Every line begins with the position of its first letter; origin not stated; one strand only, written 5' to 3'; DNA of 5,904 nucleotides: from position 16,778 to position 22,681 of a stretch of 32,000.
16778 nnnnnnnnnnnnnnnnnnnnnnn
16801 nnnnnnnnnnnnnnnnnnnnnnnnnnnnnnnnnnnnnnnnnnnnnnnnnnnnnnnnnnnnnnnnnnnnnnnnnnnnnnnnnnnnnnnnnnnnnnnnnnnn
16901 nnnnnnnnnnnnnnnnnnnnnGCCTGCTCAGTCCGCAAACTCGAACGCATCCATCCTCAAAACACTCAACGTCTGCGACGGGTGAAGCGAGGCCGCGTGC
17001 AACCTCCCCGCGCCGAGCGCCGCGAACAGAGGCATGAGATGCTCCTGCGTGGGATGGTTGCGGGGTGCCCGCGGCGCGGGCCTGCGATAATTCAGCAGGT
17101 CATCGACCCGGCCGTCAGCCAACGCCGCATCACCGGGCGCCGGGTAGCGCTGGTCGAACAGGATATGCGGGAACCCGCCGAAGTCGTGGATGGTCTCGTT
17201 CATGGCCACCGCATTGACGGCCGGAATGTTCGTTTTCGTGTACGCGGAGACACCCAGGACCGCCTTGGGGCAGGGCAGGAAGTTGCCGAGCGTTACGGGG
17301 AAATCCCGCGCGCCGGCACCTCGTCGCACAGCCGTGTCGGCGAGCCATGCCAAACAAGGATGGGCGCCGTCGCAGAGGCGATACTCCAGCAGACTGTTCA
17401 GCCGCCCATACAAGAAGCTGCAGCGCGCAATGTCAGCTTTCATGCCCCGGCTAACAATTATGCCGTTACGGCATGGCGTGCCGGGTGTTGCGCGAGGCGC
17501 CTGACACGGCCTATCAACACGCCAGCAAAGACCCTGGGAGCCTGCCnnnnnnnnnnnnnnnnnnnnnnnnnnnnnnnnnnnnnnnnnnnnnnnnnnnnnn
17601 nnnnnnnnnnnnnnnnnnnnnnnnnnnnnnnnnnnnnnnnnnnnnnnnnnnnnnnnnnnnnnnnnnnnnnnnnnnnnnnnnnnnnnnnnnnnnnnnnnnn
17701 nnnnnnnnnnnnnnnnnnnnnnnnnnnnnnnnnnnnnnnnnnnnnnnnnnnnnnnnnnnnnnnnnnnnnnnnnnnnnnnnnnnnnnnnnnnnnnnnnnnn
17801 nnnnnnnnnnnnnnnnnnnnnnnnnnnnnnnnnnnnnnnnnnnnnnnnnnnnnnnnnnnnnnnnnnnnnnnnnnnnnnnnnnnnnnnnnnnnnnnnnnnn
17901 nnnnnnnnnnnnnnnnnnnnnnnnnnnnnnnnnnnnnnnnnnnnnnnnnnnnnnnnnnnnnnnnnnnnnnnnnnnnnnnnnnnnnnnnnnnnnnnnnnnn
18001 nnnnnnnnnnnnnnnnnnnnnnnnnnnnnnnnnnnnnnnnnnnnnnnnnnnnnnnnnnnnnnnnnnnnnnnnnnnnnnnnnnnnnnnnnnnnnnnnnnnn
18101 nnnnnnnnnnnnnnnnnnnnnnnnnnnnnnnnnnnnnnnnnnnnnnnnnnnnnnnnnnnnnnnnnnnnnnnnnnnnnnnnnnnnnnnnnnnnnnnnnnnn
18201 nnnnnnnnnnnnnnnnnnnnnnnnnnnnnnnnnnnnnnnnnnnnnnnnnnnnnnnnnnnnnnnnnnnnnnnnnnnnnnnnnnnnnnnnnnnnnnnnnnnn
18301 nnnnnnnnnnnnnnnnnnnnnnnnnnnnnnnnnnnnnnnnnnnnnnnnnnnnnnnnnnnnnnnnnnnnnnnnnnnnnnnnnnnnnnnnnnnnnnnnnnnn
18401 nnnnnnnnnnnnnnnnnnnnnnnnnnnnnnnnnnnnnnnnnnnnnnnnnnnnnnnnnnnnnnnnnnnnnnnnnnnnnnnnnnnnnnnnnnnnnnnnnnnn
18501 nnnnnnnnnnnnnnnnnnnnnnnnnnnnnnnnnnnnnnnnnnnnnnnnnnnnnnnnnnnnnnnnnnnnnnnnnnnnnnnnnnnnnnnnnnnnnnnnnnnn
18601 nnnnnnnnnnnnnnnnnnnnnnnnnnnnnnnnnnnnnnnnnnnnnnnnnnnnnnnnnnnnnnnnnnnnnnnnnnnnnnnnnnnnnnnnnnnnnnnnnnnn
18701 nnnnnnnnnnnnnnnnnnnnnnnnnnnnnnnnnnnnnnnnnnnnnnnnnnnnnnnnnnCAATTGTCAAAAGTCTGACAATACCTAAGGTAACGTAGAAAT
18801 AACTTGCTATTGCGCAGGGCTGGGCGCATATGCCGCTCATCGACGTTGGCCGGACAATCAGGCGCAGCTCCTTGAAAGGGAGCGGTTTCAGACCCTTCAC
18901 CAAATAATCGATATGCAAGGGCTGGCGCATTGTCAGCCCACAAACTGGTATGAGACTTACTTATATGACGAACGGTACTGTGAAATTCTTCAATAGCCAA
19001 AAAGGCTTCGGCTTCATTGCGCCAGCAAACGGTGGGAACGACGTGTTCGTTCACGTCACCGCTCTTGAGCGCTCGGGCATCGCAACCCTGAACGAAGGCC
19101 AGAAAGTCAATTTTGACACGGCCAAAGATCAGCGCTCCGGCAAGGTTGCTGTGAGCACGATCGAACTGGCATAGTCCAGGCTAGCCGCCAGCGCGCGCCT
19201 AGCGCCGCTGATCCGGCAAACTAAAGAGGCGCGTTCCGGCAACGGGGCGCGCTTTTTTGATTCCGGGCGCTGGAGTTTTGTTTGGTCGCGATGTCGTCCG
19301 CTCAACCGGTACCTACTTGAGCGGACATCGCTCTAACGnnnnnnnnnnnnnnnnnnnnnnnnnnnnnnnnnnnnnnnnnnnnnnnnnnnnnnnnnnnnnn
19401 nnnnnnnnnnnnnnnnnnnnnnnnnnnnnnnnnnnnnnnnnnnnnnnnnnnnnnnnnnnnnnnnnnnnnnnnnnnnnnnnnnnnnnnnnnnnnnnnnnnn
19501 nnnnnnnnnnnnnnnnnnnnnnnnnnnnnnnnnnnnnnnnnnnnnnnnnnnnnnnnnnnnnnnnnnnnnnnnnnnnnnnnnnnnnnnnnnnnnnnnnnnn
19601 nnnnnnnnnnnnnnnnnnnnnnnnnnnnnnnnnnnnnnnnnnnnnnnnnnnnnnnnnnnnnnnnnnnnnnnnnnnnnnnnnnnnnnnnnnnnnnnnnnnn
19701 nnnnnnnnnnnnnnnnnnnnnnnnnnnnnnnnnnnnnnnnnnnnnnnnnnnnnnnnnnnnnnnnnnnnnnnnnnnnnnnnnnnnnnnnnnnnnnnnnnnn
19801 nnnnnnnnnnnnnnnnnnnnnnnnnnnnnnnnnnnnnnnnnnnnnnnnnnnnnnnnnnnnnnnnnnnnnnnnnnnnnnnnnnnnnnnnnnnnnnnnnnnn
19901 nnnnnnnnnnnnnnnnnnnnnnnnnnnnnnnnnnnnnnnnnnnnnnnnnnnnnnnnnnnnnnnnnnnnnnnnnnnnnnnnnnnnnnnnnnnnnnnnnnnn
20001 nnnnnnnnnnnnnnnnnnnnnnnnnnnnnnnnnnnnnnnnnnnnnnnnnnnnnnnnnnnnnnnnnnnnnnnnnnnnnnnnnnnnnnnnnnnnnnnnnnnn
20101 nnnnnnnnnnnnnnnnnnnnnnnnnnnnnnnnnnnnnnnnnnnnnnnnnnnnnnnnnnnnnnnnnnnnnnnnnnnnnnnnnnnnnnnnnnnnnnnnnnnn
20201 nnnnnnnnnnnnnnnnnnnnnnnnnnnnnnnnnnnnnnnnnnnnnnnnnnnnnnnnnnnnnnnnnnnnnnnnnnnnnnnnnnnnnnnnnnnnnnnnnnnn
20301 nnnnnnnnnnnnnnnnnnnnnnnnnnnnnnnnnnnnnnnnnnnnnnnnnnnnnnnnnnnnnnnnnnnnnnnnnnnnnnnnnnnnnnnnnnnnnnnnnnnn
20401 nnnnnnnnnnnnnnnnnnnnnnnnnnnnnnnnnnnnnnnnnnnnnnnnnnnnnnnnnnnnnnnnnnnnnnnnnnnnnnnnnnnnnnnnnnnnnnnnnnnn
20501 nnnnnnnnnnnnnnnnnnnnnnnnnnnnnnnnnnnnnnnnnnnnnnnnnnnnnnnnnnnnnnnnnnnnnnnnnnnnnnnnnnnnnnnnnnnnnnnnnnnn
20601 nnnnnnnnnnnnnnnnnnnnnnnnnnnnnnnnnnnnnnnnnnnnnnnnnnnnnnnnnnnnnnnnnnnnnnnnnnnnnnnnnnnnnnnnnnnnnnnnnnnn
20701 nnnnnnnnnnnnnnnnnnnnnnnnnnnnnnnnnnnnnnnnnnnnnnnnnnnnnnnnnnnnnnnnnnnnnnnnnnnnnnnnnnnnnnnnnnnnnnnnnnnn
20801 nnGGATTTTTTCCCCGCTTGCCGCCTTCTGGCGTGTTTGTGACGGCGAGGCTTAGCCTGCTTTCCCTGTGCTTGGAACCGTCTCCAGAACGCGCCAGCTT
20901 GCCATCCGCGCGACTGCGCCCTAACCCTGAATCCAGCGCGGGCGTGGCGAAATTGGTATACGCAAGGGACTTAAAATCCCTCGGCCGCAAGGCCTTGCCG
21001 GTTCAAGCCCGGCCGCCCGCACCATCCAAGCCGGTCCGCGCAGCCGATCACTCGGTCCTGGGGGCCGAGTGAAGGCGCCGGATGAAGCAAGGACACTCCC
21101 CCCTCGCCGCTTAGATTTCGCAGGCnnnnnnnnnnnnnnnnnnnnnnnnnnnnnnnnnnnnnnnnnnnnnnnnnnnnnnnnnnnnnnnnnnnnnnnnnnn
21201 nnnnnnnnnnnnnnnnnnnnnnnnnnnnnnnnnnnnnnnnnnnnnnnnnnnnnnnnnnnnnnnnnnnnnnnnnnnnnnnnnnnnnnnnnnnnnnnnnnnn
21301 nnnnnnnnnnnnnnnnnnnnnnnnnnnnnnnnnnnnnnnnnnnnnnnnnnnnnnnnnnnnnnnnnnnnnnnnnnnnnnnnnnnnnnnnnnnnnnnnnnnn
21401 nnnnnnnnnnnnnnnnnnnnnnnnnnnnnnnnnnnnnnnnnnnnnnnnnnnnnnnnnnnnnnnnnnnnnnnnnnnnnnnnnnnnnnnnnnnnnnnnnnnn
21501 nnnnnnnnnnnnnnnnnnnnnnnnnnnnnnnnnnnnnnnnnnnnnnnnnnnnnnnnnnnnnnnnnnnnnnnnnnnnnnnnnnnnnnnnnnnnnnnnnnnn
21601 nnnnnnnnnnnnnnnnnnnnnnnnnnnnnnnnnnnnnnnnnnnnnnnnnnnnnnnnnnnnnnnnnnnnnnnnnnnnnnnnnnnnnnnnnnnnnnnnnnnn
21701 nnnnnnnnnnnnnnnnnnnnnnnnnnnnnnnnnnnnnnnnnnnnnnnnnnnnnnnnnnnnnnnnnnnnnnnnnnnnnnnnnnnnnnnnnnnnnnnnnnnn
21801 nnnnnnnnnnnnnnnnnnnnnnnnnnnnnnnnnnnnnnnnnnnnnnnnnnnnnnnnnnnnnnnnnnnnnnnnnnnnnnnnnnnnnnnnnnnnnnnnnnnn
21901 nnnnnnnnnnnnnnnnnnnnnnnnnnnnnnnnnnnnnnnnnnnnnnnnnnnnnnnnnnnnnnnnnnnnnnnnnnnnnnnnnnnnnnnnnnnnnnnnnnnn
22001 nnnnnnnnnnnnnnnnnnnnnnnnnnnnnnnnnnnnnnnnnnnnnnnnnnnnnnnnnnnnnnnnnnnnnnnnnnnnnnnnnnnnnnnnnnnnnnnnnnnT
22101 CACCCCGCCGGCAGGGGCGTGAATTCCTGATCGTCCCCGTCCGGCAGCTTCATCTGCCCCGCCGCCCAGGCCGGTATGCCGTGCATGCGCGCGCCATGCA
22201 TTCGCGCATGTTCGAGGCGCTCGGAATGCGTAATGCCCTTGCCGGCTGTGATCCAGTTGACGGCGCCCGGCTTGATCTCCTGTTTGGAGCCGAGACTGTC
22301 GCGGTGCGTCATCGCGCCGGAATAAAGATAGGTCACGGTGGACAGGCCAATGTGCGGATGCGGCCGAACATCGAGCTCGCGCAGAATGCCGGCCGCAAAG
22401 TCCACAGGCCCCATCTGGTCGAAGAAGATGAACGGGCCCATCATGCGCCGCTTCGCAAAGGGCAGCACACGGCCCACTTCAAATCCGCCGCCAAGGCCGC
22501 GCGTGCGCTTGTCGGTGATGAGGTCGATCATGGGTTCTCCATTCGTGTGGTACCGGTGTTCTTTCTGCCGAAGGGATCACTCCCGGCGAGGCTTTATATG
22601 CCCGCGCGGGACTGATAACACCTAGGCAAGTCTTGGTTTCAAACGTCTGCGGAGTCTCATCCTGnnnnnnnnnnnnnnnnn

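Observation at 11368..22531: Recurrent ends-kept, middle-lost gene remnants (ABC-F ATPase, YgiD dioxygenase, pirin; compare FliF)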

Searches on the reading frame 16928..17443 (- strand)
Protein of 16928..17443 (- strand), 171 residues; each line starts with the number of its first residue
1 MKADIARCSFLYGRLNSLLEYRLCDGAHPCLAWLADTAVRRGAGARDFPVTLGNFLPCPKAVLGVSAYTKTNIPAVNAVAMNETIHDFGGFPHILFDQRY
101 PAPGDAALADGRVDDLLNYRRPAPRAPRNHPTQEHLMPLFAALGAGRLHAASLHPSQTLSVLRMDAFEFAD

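Call 75: search_protein_families(library=ncbifam, proteins=[window:16928-17443:-], max_evalue=0.001)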
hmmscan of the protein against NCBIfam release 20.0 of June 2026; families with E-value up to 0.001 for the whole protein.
window:16928-17443:- (171 aa): 1 family
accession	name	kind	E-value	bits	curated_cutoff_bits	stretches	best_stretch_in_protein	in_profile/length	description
NF007914.1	PRK10628.1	equivalog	2e-18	66.6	233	1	51-118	31-97/262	4,5-DOPA-extradiol-dioxygenase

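Call 76: search_protein_families(library=pfam, proteins=[window:16928-17443:-], max_evalue=0.01)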
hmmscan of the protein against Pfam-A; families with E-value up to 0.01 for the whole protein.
window:16928-17443:- (171 aa): 0 families

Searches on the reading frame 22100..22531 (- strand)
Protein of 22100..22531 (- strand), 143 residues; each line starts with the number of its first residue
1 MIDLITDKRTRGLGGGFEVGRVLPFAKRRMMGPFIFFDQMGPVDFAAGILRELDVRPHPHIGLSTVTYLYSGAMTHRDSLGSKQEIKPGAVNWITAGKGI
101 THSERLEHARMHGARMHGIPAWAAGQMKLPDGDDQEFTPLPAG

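Call 6: search_protein_families(library=pfam, proteins=[window:22100-22531:-], max_evalue=0.01)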
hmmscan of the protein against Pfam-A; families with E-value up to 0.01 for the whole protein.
window:22100-22531:- (143 aa): 1 family
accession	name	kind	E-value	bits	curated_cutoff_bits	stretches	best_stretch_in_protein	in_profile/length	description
PF02678.22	Pirin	-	2.4e-31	108.4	26.1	1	17-122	2-107/108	Pirin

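Call 52: find_homologous_proteins(query=window:22100-22531:-, max_evalue=1e-10)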
Query window:22100-22531:- (143 aa): 3195 proteins with E <= 1e-10 among 3228 candidates; the best 120 are listed.
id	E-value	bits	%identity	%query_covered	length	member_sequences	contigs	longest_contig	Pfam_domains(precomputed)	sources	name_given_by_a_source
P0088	6.1e-90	317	97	100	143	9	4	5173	PF02678.23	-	-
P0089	3.3e-68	246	83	97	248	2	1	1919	PF02678.23,PF05726.20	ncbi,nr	ncbi:MAG TPA: pirin family protein, partial [Hyphomonas sp.]|nr:pirin family protein [Hyphomonas sp.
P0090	1.6e-67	244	82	97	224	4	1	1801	PF02678.23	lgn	-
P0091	7.6e-65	236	78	97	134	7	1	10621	PF02678.23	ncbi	ncbi:MAG: pirin family protein, partial [Hyphomonas sp.]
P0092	1.2e-64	235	86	87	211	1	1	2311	PF02678.23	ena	-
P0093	4.6e-62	227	71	94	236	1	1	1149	PF02678.23,PF05726.20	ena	-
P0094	5.5e-59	217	77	85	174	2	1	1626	PF02678.23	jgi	jgi:redox-sensitive bicupin YhaK (pirin superfamily)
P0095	1.7e-58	215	66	97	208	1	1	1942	PF02678.23,PF05726.20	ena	-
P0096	3.6e-58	214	71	92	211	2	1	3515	PF02678.23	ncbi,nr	ncbi:MAG TPA: pirin family protein, partial [Amphiplicatus sp.]|nr:pirin family protein [Amphiplicat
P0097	2.1e-57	211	72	90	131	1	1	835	PF02678.23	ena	-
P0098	4.0e-57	211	72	94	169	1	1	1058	PF02678.23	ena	-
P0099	8.8e-57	209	71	97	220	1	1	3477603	PF02678.23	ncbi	ncbi:pirin family protein [Novosphingobium colocasiae]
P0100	8.9e-57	209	71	97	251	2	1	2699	PF02678.23,PF05726.20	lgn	-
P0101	9.8e-57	209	75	87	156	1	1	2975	PF02678.23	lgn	-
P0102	9.9e-57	209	69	94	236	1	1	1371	PF02678.23,PF05726.20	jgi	jgi:redox-sensitive bicupin YhaK (pirin superfamily)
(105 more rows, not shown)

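Call 54: list_cluster_members(proteins=[P0088])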
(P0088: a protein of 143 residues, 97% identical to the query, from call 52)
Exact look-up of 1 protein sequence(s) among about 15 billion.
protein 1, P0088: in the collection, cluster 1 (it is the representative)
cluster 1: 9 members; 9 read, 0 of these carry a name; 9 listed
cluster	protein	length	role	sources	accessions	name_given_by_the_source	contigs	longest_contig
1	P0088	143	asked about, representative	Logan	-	-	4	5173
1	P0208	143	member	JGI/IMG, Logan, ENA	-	-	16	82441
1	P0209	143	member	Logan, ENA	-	-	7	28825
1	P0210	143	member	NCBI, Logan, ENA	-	-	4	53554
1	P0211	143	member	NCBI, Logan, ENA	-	-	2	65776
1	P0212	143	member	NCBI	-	-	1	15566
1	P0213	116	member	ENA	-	-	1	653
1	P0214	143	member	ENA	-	-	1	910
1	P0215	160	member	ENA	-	-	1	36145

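Call 69: find_encoding_contigs(protein=P0215, flank=10000, max_places=2)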
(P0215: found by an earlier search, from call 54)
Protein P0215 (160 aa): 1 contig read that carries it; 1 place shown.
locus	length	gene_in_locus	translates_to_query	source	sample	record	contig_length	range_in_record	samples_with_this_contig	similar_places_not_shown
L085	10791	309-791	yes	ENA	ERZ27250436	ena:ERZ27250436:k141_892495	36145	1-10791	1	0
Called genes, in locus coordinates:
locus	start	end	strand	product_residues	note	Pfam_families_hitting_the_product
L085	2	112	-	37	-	?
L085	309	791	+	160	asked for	PF02678:Pirin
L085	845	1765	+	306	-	PF02770:Acyl-CoA_dh_M (weak)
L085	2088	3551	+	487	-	PF00939:Na_sulph_symp, PF03600:CitMHS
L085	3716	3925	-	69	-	PF00313:CSD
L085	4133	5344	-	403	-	PF00108:Thiolase_N, PF02803:Thiolase_C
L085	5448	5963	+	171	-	-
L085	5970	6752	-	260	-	PF00378:ECH_1, PF16113:ECH_2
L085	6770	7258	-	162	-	-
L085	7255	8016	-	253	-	PF00994:MoCF_biosynth, PF24102:FLAD1_M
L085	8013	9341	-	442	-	PF00144:Beta-lactamase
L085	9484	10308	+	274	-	PF00557:Peptidase_M24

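Call 75: search_protein_families(library=ncbifam, proteins=[window:22100-22531:-], max_evalue=0.001)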
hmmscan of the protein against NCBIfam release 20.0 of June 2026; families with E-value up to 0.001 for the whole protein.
window:22100-22531:- (143 aa): 0 families

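Call 92: find_encoding_contigs(protein=P0209, flank=10000, max_places=5)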
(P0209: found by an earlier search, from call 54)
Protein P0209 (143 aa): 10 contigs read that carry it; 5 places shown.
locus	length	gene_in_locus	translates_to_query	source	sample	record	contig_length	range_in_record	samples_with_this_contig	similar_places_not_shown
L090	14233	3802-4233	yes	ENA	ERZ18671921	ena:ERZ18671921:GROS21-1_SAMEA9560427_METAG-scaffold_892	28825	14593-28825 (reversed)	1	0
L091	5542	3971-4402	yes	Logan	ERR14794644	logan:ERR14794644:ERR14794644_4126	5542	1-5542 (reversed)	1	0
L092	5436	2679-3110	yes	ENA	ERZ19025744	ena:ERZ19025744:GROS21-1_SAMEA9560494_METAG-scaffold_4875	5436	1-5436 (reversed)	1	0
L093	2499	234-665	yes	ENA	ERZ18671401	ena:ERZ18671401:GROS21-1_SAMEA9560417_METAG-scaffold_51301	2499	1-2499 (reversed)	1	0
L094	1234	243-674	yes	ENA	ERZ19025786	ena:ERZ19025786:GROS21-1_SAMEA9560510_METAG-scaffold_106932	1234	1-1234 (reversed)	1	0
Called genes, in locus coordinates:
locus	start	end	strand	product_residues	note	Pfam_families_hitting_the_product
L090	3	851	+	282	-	?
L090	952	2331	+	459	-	-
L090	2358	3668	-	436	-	PF01979:Amidohydro_1, PF07969:Amidohydro_3 (weak)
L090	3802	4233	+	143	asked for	PF02678:Pirin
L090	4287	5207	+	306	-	PF02770:Acyl-CoA_dh_M (weak)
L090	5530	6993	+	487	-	PF00939:Na_sulph_symp, PF03600:CitMHS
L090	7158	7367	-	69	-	PF00313:CSD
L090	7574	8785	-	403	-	PF00108:Thiolase_N, PF02803:Thiolase_C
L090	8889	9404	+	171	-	-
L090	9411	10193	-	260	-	PF00378:ECH_1, PF16113:ECH_2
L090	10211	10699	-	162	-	-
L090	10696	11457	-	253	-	PF00994:MoCF_biosynth, PF24102:FLAD1_M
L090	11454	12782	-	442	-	PF00144:Beta-lactamase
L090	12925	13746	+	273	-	PF00557:Peptidase_M24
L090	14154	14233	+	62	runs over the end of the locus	PF04002:RadC (faint)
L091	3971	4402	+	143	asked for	PF02678:Pirin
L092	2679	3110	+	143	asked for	PF02678:Pirin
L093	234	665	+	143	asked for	PF02678:Pirin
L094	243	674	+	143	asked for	PF02678:Pirin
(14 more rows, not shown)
